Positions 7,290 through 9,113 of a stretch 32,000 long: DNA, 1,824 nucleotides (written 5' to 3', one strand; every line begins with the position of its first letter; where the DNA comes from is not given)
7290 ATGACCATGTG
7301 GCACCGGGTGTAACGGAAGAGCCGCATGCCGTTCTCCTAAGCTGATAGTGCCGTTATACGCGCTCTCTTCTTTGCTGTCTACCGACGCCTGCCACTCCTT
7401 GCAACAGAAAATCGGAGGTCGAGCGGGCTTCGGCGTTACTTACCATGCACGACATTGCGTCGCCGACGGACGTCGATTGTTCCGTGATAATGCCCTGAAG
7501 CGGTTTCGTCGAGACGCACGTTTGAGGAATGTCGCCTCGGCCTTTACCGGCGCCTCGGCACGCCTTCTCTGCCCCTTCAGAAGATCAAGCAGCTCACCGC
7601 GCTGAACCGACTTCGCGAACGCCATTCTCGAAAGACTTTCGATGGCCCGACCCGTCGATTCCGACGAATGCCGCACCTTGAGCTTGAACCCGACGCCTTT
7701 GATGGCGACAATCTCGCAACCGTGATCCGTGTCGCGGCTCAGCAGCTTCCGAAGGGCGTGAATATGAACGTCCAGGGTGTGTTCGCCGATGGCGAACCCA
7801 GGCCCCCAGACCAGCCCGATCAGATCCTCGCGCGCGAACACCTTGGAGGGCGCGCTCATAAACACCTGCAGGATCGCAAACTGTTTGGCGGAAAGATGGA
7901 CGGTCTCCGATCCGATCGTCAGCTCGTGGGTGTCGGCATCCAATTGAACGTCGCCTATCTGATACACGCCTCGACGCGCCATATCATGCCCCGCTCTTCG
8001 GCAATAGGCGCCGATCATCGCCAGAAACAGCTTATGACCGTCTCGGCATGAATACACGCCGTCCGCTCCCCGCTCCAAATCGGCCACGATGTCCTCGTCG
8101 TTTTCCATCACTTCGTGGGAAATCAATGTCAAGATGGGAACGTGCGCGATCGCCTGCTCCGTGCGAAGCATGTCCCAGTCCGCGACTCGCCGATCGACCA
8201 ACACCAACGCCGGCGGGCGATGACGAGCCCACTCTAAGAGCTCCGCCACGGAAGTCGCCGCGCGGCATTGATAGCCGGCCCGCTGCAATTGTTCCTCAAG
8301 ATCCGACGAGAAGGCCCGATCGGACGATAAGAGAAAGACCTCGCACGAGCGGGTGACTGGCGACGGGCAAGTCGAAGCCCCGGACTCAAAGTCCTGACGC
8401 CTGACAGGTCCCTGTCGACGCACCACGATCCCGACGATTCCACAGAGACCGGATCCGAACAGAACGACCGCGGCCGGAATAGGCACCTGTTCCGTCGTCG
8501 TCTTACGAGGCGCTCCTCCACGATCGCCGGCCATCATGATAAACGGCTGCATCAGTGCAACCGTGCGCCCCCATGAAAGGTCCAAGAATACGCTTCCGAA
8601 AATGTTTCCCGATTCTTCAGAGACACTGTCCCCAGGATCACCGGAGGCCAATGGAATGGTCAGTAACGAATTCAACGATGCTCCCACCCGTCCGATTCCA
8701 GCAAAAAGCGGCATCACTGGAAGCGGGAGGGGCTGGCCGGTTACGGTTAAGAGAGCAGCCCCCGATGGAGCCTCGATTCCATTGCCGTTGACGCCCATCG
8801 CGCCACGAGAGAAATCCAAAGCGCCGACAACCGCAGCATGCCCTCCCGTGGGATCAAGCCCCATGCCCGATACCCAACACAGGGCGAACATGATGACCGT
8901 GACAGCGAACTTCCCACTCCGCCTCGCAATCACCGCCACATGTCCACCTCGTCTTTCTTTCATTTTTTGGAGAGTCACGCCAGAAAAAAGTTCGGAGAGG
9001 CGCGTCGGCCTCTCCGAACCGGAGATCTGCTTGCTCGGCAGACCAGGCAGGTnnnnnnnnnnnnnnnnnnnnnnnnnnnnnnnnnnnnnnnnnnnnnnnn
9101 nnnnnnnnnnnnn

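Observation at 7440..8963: A transcription factor tethered through an internal PEP-CTERM sorting signal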

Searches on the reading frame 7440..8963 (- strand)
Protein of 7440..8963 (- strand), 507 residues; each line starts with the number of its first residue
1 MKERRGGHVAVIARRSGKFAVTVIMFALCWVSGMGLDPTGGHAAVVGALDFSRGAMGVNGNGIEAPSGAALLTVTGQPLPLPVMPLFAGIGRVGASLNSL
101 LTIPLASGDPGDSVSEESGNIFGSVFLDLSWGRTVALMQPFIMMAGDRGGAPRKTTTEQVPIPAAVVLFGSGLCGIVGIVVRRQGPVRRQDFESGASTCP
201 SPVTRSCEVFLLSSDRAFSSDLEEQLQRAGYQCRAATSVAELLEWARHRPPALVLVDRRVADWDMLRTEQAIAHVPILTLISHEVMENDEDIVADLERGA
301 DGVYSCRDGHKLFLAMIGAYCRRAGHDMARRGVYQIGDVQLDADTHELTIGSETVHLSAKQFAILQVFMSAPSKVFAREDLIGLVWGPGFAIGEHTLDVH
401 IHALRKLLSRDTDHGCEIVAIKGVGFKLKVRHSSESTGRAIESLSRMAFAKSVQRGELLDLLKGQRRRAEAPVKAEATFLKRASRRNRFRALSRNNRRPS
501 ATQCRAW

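Call 3: search_protein_families(library=ncbifam, proteins=[window:7440-8963:-], max_evalue=1)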
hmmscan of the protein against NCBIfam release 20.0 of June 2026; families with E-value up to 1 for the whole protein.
window:7440-8963:- (507 aa): 48 families (the best 25 are shown)
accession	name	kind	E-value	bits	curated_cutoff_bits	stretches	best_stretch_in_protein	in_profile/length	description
TIGR02154.1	PhoB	equivalog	3.8e-28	98.3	296.2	1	208-428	4-225/226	phosphate regulon transcriptional regulator PhoB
NF040689.1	MtrAB_MtrA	equivalog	1.9e-24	86.3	300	1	210-427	2-217/219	MtrAB system response regulator MtrA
NF045914.1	RespRegNblR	equivalog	6.6e-24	84.8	300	1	206-429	6-226/228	response regulator transcription factor NblR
NF007546.0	PRK10161.1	equivalog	7.2e-20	71.5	471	1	266-431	68-228/229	phosphate response regulator transcription factor PhoB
NF053854.1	RespRegPhoBBctds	equivalog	1e-19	70.8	270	1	216-428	8-224/225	two-component system response regulator PhoB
NF008296.0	PRK11083.1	equivalog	2.8e-18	66.2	273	1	208-430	5-227/228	two-component system response regulator CreB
NF041733.1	resp_reg_CseB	equivalog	4.9e-18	65.3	350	1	209-429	3-227/228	two-component system response regulator CseB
NF045944.1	ResRegRpaBCyano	equivalog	1e-17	64.3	330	1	222-429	13-228/229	response regulator transcription factor RpaB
NF007820.0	PRK10529.1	equivalog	6.7e-17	61.7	325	1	210-428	5-223/225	two-component system response regulator KdpE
NF007005.1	PRK09468.1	equivalog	7.9e-16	58.2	331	1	208-426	5-229/237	osmolarity response regulator transcription factor OmpR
NF040534.1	resp_reg_YycF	equivalog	7.9e-16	58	340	1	215-429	9-228/231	response regulator YycF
NF051850.1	RespRegRprY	equivalog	3.1e-15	56.2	370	1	207-433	5-231/234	response regulator transcription factor RprY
TIGR01387.1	cztR_silR_copR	subfamily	3.7e-15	56.2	279.2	1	222-428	14-218/218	heavy metal response regulator transcription factor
NF041209.1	resp_regPieR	equivalog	9.2e-15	54.9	450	1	267-428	64-227/231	two component system response regulator PieR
NF007982.1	PRK10710.1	equivalog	1.1e-14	54.6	380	1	219-429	20-228/235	envelope stress response regulator BaeR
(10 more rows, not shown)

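Call 4: search_protein_families(library=pfam, proteins=[window:7440-8963:-], max_evalue=1)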
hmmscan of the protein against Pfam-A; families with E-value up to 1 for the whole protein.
window:7440-8963:- (507 aa): 2 families
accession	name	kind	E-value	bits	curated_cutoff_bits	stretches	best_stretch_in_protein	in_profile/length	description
PF00486.34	Trans_reg_C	-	1.1e-17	64.3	26.2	1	353-428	2-77/77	Transcriptional regulatory protein, C terminal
PF00072.30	Response_reg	-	0.0034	18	30.2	1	215-302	7-95/111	Response regulator receiver domain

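Call 7: find_homologous_proteins(query=window:7440-8963:-, max_evalue=0.00001)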
Query window:7440-8963:- (507 aa): 99 proteins with E <= 0.00001 among 8000 candidates.
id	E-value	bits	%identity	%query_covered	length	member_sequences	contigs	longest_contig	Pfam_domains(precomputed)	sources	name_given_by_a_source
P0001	0.0e+0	1116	100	98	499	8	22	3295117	PF00486.35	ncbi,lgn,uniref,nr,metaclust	ncbi:response regulator transcription factor [Candidatus Nitrospira inopinata]|uniref:OmpR/PhoB-type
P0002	0.0e+0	1069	96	98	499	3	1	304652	PF00486.35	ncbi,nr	ncbi:MAG: response regulator transcription factor [Nitrospira sp.]|nr:response regulator transcripti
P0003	6.1e-270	914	82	99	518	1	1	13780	PF00486.35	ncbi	-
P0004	7.7e-264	894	83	98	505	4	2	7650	PF00486.35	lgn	-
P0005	3.3e-253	859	80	97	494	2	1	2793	PF00486.35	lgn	-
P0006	1.2e-251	854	78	98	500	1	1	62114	PF00486.35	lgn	-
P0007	8.6e-251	851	81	95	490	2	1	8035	PF00486.35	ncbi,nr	ncbi:MAG: response regulator transcription factor [Nitrospira sp.]|nr:response regulator transcripti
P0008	1.8e-242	823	77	98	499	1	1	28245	PF00486.35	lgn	-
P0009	1.7e-190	652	81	72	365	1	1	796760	PF00486.35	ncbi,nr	ncbi:MAG: response regulator transcription factor [Nitrospira sp.]|nr:response regulator transcripti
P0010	2.7e-127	444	56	76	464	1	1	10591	PF00486.35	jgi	jgi:DNA-binding response OmpR family regulator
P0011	1.7e-122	428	54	78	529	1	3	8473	PF00486.35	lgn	-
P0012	9.7e-120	419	54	74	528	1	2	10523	PF00486.35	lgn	-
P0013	1.6e-115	405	51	77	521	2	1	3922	PF00486.35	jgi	jgi:two-component system response regulator RegX3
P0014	1.2e-114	402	48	85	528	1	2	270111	PF00486.35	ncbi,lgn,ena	-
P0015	1.6e-113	398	48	84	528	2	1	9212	PF00486.35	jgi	jgi:DNA-binding response OmpR family regulator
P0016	4.7e-112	393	49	82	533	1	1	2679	PF00486.35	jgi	jgi:two-component system response regulator RegX3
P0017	3.2e-110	387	47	85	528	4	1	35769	PF00486.35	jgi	-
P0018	4.6e-110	387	51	73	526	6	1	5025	PF00486.35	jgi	jgi:DNA-binding response OmpR family regulator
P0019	5.0e-109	383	50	73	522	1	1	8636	PF00486.35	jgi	jgi:two-component system response regulator RegX3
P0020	3.3e-106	374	57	58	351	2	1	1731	PF00486.35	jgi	jgi:DNA-binding response OmpR family regulator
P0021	2.3e-104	368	56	56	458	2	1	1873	PF00486.35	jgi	jgi:two-component system response regulator RegX3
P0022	7.3e-102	360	49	72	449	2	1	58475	PF00486.35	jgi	jgi:DNA-binding response OmpR family regulator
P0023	2.3e-100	355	58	55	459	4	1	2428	PF00486.35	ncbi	ncbi:MAG: winged-helix domain-containing protein, partial [Nitrospira sp.]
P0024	2.0e-97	345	54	61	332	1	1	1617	PF00486.35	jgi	jgi:DNA-binding response OmpR family regulator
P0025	2.7e-97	345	40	96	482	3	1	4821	PF00486.35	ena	-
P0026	5.9e-97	344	48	70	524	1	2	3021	PF00486.35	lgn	-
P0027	7.1e-97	343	48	72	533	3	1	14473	PF00486.35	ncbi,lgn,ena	-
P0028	1.0e-96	343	60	51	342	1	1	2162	PF00486.35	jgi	jgi:DNA-binding response OmpR family regulator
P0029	8.5e-93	330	55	55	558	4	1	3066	PF00486.35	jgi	jgi:DNA-binding response OmpR family regulator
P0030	4.8e-92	327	50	63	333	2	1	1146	PF00486.35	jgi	jgi:two-component system response regulator RegX3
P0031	4.4e-90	321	44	67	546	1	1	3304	PF00486.35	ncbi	-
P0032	2.8e-86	308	37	91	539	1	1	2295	PF00486.35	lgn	-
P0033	1.3e-84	303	52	53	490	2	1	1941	PF00486.35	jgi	jgi:DNA-binding response OmpR family regulator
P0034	4.9e-84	301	50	55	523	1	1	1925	PF00486.35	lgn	-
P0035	5.3e-84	301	50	54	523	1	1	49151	PF00486.35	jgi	jgi:DNA-binding response OmpR family regulator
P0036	7.3e-84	300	48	60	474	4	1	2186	PF00486.35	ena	-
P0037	7.7e-84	300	44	63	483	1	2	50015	PF00486.35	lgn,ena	-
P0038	1.2e-81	293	43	65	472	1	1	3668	PF00486.35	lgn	-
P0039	2.2e-81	292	43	65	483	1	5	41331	PF00486.35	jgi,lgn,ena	jgi:DNA-binding response OmpR family regulator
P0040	2.8e-81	292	49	53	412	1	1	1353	PF00486.35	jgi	jgi:two-component system response regulator RegX3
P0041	6.6e-81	291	52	54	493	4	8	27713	PF00486.35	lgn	-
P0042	1.0e-80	290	38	93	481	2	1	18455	PF00486.35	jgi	jgi:DNA-binding response OmpR family regulator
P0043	1.9e-80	289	38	87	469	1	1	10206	PF00486.35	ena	-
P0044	2.1e-80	289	44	64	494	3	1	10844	PF00486.35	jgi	jgi:DNA-binding response OmpR family regulator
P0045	8.9e-80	287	48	57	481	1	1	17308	PF00486.35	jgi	jgi:DNA-binding response OmpR family regulator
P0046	2.1e-79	286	34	98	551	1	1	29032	PF00486.35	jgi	jgi:DNA-binding response OmpR family regulator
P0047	5.2e-78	281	45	63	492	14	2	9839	PF00486.35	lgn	-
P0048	3.0e-77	279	46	53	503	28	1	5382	PF00486.35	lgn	-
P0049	6.5e-77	277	43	68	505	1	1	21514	PF00486.35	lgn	-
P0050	8.8e-77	277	44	66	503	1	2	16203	PF00486.35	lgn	-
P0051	1.8e-76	276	48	61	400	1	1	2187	PF00486.35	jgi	jgi:DNA-binding response OmpR family regulator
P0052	2.6e-76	275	44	66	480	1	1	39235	PF00486.35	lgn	-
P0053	2.8e-76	275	46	59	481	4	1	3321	PF00486.35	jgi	jgi:DNA-binding response OmpR family regulator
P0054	3.5e-76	275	47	56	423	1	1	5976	PF00486.35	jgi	jgi:DNA-binding response OmpR family regulator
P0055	3.7e-76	275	47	53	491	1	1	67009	PF00486.35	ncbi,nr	ncbi:MAG: response regulator transcription factor [Nitrospirae bacterium]|nr:response regulator tran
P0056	1.2e-75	273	48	56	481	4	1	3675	PF00486.35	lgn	-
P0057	1.8e-75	273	45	70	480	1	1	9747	PF00486.35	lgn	-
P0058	4.5e-75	271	50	53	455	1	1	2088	PF00486.35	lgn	-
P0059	4.7e-75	271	45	53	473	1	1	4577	PF00486.35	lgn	-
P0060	6.0e-75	271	49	53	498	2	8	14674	PF00486.35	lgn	-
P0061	6.2e-75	271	43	65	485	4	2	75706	PF00486.35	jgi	jgi:two-component system response regulator RegX3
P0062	2.6e-74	269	48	53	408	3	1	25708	PF00486.35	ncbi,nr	ncbi:MAG: response regulator transcription factor [Nitrospira sp.]|nr:response regulator transcripti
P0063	3.8e-74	268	46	56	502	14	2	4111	PF00486.35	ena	-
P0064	4.2e-74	268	48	54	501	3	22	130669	PF00486.35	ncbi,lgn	-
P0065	1.2e-73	267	46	56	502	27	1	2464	PF00486.35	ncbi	-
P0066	4.7e-73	265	47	54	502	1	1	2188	PF00486.35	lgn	-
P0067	9.0e-73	264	47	58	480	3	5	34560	PF00486.35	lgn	-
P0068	1.1e-72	264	38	85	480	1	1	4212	PF00486.35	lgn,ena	-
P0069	1.8e-72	263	48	54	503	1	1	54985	PF00486.35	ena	-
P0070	2.1e-72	263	48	53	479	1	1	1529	PF00486.35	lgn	-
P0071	1.0e-71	260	44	54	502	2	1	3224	PF00486.35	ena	-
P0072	3.2e-71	259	54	44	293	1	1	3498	PF00486.35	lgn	-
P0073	3.5e-71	259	45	58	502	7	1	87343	PF00486.35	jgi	jgi:DNA-binding response OmpR family regulator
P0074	8.2e-71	257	45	60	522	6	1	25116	PF00486.35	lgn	-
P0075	8.6e-71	257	41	64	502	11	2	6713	PF00486.35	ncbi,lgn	-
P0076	1.7e-70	256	47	52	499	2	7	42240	PF00486.35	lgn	-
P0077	1.8e-70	256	48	53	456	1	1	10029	PF00486.35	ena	-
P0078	7.4e-70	254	42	60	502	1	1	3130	PF00486.35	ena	-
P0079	9.3e-70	254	39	75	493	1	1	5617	PF00486.35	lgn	-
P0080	3.1e-68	249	44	53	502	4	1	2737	PF00486.35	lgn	-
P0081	5.8e-68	248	47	53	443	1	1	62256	PF00486.35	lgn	-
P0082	8.6e-68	247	41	66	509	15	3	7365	PF00486.35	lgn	-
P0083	1.0e-67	247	43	57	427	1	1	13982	PF00486.35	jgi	jgi:DNA-binding response OmpR family regulator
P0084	1.1e-67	247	49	49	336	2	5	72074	PF00486.35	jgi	jgi:DNA-binding response OmpR family regulator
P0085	1.6e-67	246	41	68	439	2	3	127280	PF00486.35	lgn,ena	-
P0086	1.7e-67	246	47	46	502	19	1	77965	PF00486.35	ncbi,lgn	-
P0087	2.0e-67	246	41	64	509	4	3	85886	PF00486.35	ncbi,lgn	ncbi:MAG: winged-helix domain-containing protein [Nitrospira sp.]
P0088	3.5e-67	245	42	63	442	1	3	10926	PF00486.35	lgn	-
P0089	8.9e-67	244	43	54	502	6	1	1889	PF00486.35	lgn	-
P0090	1.2e-66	244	40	66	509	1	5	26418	PF00486.35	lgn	-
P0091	5.1e-66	242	43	57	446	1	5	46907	PF00486.35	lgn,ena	-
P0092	5.1e-66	242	45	52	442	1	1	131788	PF00486.35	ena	-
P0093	1.7e-65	240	40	70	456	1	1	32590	PF00486.35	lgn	-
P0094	2.4e-65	239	52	44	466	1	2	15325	PF00486.35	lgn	-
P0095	7.7e-65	238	38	64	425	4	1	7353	PF00486.35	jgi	jgi:two-component system response regulator RegX3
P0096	3.1e-64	236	43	55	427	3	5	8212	PF00486.35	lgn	-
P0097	4.2e-63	232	43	57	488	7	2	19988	PF00486.35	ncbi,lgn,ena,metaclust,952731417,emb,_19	metaclust:\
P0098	1.1e-62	230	37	74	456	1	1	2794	PF00486.35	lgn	-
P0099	6.2e-61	225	45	53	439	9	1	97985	PF00486.35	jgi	jgi:two-component system response regulator RegX3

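Call 19: find_encoding_contigs(protein=P0014, flank=10000, max_places=1)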
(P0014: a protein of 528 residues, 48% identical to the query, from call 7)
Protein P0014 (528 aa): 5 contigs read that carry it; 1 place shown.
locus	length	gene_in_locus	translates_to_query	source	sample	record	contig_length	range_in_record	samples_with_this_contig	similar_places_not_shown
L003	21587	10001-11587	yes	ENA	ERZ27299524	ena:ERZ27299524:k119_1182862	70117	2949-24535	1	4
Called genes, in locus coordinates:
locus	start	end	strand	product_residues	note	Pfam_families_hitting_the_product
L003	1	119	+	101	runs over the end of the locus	-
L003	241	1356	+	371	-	-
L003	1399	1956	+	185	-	PF00578:AhpC-TSA, PF08534:Redoxin, PF00255:GSHPx (weak), PF02630:SCO1-SenC (weak), PF00085:Thioredoxin (weak), PF13098:Thioredoxin_2, PF13905:Thioredoxin_8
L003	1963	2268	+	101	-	-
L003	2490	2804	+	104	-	PF13551:HTH_29 (faint), PF12728:HTH_17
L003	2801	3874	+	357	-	PF13557:Phenol_MetA_deg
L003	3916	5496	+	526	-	-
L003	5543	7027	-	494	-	PF01564:Spermine_synth (weak)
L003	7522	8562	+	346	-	-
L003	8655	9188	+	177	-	-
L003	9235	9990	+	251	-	-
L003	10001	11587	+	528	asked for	PF00486:Trans_reg_C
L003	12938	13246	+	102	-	-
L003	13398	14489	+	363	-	-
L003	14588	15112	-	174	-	PF03843:Slp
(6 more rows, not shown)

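Call 20: find_encoding_contigs(protein=P0064, flank=10000, max_places=1)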
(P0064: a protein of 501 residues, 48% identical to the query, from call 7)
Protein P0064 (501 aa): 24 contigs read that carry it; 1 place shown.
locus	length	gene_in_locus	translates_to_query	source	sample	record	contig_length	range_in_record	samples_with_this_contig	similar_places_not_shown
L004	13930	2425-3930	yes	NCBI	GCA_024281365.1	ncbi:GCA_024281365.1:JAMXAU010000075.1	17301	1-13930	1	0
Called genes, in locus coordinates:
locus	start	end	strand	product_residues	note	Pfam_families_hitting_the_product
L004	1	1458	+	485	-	?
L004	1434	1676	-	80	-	-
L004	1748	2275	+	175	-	-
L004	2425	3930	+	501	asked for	PF00486:Trans_reg_C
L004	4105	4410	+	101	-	PF00403:HMA (weak)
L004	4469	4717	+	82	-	PF12728:HTH_17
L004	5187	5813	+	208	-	PF00255:GSHPx (weak), PF00578:AhpC-TSA, PF02630:SCO1-SenC (weak), PF08534:Redoxin, PF00085:Thioredoxin (weak), PF13098:Thioredoxin_2, PF13905:Thioredoxin_8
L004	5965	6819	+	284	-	PF03544:TonB_C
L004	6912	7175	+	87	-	PF12728:HTH_17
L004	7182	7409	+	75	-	-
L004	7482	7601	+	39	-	-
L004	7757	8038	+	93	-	-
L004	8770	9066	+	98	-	-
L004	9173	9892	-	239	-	PF00392:GntR, PF07729:FCD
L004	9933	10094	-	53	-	-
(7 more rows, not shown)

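Call 21: find_encoding_contigs(protein=P0087, flank=10000, max_places=1)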
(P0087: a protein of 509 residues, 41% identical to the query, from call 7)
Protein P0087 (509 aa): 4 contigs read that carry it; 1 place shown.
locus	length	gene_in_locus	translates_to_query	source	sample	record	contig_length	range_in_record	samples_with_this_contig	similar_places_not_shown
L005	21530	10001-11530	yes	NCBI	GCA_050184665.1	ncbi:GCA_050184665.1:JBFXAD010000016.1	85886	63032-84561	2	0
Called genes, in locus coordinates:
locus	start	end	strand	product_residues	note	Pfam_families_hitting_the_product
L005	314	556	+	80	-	PF01402:RHH_1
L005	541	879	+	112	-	PF02452:PemK_toxin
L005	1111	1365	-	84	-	-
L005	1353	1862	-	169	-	-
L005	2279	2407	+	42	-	-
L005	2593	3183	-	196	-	-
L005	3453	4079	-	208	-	-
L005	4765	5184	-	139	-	PF01850:PIN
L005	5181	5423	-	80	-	PF02604:PhdYeFM_antitox (faint)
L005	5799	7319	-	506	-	-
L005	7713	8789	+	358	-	-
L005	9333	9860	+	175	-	-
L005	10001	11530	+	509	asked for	PF00486:Trans_reg_C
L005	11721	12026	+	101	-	PF00403:HMA (weak)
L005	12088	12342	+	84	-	PF12728:HTH_17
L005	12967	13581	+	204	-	-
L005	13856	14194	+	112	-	PF12840:HTH_20, PF01022:HTH_5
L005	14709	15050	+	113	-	PF19991:HMA_2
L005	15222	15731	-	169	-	PF19991:HMA_2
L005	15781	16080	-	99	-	PF17195:DUF5132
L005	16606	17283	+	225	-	-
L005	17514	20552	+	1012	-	PF19991:HMA_2 (weak), PF00690:Cation_ATPase_N, PF00122:E1-E2_ATPase, PF13246:Cation_ATPase, PF00702:Hydrolase, PF00689:Cation_ATPase_C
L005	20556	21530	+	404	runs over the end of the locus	PF00438:S-AdoMet_synt_N, PF02772:S-AdoMet_synt_M, PF02773:S-AdoMet_synt_C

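Call 38: predict_structure(alignment_id=A1)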
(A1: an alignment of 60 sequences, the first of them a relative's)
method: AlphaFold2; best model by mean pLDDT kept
length: 499 residues; sequences in the alignment: 60
mean_pLDDT: 66.6   pTM: 0.44
mean pLDDT of the five models: 66.6, 66.3, 65.6, 63.8, 63.2
residues with pLDDT >= 90: 169; 70-90: 84; 50-70: 49; < 50: 197
segments of 3 or more residues with pLDDT < 50: 30-54, 59-62, 66-142, 144-147, 176-195, 321-323, 437-461, 467-493, 495-499
pLDDT, mean of each block of 10 residues (from residue 1): 55 81 66 37 37 47 48 35 37 37 41 35 33 38 46 66 73 50 37 55 97 95 94 97 96 96 96 95 96 96 89 78 71 88 92 94 92 92 87 95 86 93 70 50 36 39 47 36 40 44
secondary structure, 60 per line:
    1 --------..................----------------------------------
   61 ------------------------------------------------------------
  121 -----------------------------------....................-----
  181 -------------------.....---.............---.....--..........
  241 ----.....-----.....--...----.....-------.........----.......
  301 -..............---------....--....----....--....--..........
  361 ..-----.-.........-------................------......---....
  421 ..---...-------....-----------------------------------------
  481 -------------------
elements in order: H9-26 H156-175 E200-204 H208-220 E224-228 H231-240 E245-249 H255-259 E269-273 H281-289 E294-297 H302-315 E325-328 E331-334 E339-342 E345-348 H351-362 H370-378 H386-401 E408-413 E417-422 H436-439

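Call 41: search_protein_families(library=ncbifam, proteins=[L005:12967-13581:+], max_evalue=1)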
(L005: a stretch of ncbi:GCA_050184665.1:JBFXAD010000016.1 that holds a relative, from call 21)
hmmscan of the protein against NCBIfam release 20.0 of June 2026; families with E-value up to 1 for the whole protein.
L005:12967-13581:+ (204 aa): 3 families
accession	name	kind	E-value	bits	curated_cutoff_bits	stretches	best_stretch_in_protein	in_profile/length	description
NF033554.9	floc_PepA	equivalog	0.00015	21.7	80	1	89-193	159-258/261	flocculation-associated PEP-CTERM protein PepA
NF038124.1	PEP_CTERM_TLD_A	exception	0.031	13.9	100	1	144-196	186-234/235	PEP_CTERM-anchored TLD domain-containing protein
NF038125.1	PEP_CTERM_THxN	subfamily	0.038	13.6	85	1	164-190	214-241/246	THxN family PEP-CTERM protein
